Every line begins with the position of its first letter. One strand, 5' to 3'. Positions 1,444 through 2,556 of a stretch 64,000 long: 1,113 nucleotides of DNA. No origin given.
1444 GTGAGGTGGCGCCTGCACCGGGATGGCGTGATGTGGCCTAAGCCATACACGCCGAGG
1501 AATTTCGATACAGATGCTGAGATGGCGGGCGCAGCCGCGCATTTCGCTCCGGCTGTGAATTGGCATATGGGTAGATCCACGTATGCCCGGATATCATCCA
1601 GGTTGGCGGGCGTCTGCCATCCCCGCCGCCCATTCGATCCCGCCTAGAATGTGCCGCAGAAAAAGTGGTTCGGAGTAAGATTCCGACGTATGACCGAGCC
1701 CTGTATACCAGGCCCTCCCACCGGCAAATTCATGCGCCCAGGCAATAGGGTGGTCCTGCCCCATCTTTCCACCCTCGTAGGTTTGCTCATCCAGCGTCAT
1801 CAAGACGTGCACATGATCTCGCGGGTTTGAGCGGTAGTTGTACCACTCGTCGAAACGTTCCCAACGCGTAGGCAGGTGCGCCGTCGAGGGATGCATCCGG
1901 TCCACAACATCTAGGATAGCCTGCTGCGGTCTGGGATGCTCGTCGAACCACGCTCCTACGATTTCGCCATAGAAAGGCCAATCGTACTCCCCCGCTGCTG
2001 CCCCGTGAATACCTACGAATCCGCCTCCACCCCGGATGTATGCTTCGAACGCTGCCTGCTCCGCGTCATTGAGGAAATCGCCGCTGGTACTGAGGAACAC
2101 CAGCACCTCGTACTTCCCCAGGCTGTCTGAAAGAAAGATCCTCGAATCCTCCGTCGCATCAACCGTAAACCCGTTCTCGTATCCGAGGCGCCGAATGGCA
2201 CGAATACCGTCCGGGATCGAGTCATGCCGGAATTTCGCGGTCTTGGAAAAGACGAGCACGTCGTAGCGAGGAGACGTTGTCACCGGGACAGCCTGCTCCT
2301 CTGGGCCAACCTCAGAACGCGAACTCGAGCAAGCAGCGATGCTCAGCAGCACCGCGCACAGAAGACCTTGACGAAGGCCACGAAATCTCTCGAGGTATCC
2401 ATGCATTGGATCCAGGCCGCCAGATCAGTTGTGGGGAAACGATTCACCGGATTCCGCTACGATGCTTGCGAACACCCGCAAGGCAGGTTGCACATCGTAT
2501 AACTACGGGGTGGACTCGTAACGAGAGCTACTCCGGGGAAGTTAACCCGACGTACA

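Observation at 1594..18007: The ebo cluster is sandwiched between two paralogous exported ThuA / PQQ-type dehydrogenase loci with a dedicated cytochrome c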

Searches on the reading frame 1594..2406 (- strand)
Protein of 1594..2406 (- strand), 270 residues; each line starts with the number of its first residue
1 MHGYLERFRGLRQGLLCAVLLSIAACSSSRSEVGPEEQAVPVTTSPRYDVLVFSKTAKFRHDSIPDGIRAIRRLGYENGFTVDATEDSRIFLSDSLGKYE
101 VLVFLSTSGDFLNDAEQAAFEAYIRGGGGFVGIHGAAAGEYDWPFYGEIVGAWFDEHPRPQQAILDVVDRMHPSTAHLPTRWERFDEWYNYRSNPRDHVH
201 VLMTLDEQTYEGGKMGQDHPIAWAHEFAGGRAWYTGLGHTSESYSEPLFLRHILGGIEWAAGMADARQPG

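Call 3: search_protein_families(library=pfam, proteins=[window:1594-2406:-], max_evalue=0.001)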
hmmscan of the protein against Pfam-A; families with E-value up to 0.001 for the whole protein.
window:1594-2406:- (270 aa): 1 family
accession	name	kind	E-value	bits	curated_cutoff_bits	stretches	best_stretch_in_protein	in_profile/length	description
PF06283.17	ThuA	-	9.5e-80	268.2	33.4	1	50-260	2-209/209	Trehalose utilisation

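Call 5: search_protein_families(library=ncbifam, proteins=[window:1594-2406:-], max_evalue=0.001)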
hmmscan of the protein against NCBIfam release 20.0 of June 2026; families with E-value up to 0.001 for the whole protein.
window:1594-2406:- (270 aa): 0 families

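Call 70: search_protein_families(library=ncbifam, proteins=[window:1594-2406:-], max_evalue=1)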
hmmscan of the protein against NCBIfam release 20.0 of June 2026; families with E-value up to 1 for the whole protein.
window:1594-2406:- (270 aa): 1 family
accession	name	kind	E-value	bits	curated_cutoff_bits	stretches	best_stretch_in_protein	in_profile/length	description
TIGR05002.1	NxxGxxAF_repeat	domain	0.014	15.3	50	1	112-130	9-27/57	choice-of-anchor tandem repeat NxxGxxAF-containing protein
